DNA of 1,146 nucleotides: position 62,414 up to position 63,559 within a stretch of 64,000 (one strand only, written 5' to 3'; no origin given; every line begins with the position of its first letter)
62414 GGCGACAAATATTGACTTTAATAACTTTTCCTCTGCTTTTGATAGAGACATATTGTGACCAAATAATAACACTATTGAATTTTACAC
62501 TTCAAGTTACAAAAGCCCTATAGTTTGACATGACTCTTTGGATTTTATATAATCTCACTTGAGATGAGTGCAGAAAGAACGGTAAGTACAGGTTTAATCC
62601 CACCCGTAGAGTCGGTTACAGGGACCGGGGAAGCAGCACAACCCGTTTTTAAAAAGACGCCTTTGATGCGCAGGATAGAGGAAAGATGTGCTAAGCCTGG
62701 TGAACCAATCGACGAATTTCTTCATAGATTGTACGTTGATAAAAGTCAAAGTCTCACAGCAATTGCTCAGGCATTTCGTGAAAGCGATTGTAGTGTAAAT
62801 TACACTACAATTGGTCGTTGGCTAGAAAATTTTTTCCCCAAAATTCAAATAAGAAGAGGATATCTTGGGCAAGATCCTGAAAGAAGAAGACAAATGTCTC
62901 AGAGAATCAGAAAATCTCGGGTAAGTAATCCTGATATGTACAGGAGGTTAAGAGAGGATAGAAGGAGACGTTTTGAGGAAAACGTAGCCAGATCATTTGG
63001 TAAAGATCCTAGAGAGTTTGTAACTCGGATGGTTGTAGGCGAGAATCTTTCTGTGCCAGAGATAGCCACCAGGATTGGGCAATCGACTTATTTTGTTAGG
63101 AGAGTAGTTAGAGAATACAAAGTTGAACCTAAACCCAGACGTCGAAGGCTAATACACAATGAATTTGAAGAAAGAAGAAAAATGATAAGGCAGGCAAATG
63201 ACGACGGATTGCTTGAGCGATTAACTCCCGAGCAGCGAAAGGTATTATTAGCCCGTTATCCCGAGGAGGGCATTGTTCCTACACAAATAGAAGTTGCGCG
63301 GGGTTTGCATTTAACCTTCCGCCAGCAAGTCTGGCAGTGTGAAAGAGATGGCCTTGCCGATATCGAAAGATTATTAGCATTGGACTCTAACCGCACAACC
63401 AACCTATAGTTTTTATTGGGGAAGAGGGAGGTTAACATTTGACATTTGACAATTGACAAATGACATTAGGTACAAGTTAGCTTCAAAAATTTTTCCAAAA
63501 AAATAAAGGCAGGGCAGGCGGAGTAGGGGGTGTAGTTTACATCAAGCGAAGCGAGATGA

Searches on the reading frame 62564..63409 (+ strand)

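Call 61: search_protein_families(library=pfam, proteins=[window:62564-63409:+], max_evalue=0.001)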
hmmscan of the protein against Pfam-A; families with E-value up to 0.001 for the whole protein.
window:62564-63409:+ (281 aa): 1 family
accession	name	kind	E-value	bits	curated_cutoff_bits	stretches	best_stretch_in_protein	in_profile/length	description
PF04545.22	Sigma70_r4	-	0.0005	20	24.1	0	216-262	1-43/50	Sigma-70, region 4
